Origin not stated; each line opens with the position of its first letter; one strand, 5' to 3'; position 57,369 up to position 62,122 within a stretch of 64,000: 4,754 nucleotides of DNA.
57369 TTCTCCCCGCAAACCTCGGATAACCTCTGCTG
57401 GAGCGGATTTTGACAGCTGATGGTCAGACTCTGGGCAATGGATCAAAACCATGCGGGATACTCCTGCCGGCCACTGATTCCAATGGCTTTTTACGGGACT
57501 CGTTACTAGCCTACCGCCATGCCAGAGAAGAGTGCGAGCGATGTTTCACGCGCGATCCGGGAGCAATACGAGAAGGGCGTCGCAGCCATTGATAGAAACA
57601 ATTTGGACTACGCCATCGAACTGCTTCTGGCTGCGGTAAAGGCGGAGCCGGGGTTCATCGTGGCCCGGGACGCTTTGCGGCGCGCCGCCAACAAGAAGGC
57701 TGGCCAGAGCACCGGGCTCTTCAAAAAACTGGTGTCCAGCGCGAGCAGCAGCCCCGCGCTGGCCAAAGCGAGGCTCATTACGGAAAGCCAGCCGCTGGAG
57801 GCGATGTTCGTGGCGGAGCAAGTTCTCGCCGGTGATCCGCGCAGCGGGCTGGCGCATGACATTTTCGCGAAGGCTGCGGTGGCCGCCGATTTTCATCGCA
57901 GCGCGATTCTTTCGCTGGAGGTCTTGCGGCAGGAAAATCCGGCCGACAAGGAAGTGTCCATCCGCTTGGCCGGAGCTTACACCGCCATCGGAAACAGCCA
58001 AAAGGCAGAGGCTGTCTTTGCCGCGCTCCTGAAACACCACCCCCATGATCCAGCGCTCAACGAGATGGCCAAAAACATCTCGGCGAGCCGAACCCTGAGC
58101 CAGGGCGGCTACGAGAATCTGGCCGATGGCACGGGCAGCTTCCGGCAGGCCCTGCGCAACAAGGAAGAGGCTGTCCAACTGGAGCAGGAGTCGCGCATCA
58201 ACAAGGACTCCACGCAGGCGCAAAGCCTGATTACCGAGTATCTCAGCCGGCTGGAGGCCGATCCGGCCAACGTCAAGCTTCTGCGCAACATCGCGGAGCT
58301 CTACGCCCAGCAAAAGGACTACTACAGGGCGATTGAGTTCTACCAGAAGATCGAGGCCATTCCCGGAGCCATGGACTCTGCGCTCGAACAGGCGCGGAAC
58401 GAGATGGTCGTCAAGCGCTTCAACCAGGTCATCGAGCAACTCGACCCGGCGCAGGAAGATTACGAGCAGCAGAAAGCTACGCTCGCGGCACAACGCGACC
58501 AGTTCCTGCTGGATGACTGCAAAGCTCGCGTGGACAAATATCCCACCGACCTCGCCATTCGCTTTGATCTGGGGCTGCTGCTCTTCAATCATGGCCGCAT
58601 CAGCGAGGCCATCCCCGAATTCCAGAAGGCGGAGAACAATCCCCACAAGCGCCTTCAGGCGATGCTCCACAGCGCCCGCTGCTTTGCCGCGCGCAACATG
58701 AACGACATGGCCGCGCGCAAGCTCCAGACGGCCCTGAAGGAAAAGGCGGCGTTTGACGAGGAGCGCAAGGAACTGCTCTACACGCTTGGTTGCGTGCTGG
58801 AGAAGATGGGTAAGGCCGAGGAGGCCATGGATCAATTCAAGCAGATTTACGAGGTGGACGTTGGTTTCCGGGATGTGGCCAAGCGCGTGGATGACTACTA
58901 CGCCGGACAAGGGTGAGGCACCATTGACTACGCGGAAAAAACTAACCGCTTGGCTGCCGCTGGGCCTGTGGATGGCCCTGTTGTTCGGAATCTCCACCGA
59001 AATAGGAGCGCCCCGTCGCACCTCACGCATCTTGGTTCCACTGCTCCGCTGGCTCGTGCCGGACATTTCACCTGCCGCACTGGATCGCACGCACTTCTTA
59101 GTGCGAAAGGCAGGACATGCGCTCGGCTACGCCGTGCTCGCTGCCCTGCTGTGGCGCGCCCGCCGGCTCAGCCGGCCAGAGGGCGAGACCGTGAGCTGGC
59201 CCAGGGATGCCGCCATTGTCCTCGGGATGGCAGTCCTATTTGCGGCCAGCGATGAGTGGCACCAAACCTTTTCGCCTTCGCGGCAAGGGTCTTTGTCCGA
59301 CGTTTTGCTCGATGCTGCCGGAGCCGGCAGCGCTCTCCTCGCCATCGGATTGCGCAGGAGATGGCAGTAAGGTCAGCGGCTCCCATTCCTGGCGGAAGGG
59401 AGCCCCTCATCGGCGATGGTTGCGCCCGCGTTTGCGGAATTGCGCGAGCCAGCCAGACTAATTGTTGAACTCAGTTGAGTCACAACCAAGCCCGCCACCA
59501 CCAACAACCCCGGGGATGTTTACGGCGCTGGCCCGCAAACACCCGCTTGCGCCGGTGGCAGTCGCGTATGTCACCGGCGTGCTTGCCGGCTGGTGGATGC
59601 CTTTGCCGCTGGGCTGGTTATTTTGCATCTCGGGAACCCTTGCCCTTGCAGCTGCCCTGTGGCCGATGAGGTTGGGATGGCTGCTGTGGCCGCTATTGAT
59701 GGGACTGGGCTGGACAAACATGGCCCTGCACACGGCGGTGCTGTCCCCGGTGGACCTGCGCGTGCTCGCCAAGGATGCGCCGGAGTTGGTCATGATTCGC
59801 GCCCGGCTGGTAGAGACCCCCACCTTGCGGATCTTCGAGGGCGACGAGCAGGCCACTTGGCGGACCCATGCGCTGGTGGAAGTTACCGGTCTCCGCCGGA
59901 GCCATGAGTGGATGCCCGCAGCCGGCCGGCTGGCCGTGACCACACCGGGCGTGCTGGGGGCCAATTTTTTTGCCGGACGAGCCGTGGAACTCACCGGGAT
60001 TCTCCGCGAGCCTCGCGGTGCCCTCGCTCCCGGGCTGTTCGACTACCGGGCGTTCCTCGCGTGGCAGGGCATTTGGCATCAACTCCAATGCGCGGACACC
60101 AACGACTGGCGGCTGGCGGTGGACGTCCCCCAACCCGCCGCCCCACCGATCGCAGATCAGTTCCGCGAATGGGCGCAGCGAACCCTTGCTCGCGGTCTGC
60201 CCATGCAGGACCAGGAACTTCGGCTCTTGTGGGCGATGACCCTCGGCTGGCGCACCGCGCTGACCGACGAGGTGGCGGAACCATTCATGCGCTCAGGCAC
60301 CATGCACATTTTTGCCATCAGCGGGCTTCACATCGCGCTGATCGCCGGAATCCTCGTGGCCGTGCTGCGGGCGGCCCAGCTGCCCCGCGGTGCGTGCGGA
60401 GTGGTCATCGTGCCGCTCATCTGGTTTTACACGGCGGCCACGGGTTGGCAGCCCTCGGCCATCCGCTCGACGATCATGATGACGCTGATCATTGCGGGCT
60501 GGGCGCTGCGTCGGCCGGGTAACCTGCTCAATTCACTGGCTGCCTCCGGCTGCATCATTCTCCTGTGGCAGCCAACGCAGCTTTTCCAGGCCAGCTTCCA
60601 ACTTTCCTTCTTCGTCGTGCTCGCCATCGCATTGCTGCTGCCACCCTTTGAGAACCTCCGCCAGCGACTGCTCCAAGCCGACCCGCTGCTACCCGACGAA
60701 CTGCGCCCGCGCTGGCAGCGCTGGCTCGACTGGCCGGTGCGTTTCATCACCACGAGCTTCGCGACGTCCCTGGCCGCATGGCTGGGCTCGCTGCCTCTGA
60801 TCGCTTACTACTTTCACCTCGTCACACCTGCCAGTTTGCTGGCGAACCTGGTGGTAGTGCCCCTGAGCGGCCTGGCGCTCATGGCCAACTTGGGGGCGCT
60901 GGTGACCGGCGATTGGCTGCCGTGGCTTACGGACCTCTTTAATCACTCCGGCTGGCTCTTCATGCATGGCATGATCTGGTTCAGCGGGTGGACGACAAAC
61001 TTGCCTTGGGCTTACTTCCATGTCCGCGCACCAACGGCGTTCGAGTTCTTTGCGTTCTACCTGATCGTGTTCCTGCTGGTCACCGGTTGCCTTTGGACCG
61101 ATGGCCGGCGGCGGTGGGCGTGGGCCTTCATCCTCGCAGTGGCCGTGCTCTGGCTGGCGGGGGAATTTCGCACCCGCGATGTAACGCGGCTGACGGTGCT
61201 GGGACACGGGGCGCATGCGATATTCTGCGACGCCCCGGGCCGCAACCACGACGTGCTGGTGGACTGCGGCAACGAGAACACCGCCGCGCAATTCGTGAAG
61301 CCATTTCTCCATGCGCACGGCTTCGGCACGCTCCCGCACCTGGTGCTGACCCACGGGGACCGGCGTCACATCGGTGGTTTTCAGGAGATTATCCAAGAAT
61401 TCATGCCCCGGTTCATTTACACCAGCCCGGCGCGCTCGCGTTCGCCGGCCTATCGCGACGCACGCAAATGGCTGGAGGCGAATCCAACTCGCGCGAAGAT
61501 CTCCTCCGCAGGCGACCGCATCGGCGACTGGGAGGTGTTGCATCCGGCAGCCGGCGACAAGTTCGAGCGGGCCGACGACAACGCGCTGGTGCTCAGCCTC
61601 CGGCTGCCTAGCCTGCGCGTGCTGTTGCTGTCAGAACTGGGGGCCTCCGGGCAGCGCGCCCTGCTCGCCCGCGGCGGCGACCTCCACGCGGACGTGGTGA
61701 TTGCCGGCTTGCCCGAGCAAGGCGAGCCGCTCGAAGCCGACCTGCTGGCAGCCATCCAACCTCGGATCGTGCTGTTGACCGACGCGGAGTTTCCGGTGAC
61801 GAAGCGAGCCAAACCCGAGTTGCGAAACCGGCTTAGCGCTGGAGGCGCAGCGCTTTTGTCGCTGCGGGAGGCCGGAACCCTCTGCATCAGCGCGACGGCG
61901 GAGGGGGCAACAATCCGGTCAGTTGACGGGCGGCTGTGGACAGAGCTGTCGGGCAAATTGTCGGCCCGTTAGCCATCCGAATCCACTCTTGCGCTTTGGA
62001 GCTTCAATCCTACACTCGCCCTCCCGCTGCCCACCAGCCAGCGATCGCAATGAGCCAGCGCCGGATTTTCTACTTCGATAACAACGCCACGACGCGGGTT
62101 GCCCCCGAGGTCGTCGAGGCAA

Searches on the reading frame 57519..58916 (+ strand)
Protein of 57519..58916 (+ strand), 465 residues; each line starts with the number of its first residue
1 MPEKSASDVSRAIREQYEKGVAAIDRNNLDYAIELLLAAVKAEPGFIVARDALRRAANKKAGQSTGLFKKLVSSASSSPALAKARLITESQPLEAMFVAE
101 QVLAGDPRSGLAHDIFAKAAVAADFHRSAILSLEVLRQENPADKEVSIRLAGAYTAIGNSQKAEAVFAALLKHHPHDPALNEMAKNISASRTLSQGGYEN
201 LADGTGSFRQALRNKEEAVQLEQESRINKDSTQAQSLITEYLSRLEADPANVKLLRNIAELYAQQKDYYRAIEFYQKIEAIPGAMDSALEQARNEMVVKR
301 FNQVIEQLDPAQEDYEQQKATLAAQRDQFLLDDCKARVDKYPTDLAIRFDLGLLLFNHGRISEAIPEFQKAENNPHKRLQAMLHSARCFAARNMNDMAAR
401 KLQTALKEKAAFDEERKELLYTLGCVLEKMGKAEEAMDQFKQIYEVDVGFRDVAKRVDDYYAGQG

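Call 82: search_protein_families(library=pfam, proteins=[window:57519-58916:+], max_evalue=0.00001)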
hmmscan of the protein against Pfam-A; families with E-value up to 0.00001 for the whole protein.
window:57519-58916:+ (465 aa): 14 families
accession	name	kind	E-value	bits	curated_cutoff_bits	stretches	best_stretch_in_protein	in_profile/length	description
PF07719.23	TPR_2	-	1.6e-15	56.3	27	0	253-277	2-26/34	Tetratricopeptide repeat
PF13432.12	TPR_16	-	2.4e-13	50.7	32.7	0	117-178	4-65/65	Tetratricopeptide repeat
PF14559.12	TPR_19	-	2.6e-13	50.5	25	1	127-181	8-62/68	Tetratricopeptide repeat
PF13428.12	TPR_14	-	1.4e-11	44.3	23.5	0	148-181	5-38/44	Tetratricopeptide repeat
PF00515.34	TPR_1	-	5.3e-11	42.3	27.8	0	253-277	2-26/34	Tetratricopeptide repeat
PF13174.12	TPR_6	-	1e-10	42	26.3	0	149-176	5-32/33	Tetratricopeptide repeat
PF14561.12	TPR_20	-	3.2e-10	40.6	25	0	331-366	8-43/90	Tetratricopeptide repeat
PF13431.12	TPR_17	-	1.4e-09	37.9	24.4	0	245-273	6-34/34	Tetratricopeptide repeat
PF13181.12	TPR_8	-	8e-09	35.4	25.7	0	418-447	2-31/34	Tetratricopeptide repeat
PF13424.12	TPR_12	-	1.7e-08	35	30.1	0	254-278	5-29/77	Tetratricopeptide repeat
PF13176.12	TPR_7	-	3.4e-07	30.3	27.9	0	255-277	2-24/36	Tetratricopeptide repeat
PF25062.1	ARM_TT21_N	-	2.1e-06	28.1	40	0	336-445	19-128/222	Tetratricopeptide repeat protein 21 N-terminal ARM repeat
PF12895.13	ANAPC3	-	2.3e-06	28.2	27.2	0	238-279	11-50/82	Anaphase-promoting complex, cyclosome, subunit 3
PF13371.12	TPR_9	-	5.9e-06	26.6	35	0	324-370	8-54/73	Tetratricopeptide repeat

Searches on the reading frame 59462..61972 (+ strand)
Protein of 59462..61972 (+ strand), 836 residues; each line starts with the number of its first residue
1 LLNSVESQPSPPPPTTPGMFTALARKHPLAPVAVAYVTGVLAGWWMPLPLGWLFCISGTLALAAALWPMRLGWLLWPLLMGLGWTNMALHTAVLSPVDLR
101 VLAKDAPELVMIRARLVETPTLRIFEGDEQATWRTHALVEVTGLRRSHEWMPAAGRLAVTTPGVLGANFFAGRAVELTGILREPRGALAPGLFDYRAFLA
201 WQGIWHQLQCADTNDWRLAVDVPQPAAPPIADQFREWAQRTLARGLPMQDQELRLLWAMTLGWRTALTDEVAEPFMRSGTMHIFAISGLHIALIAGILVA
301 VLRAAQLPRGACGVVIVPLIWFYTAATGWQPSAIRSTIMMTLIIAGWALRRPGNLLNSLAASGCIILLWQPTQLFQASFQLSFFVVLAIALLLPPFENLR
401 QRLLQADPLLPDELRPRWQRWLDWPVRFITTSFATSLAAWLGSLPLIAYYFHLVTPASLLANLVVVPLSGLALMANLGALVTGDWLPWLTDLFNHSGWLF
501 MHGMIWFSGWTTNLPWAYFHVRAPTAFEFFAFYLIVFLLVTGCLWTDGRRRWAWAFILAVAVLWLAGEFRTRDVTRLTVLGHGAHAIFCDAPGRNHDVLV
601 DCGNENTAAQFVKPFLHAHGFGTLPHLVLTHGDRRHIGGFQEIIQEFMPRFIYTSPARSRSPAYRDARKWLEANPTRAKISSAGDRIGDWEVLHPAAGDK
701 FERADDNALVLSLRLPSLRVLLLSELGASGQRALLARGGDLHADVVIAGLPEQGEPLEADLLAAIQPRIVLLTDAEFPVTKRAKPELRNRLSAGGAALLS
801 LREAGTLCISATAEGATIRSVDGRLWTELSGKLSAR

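Call 82: search_protein_families(library=pfam, proteins=[window:59462-61972:+], max_evalue=0.00001)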
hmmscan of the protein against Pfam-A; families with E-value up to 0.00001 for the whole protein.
window:59462-61972:+ (836 aa): 2 families
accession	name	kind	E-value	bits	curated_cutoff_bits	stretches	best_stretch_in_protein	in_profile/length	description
PF03772.21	Competence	-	8.5e-54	183.2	23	1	259-541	1-265/270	Competence protein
PF13567.11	DUF4131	-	3.6e-18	66.2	31.6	1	48-212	3-161/165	Domain of unknown function (DUF4131)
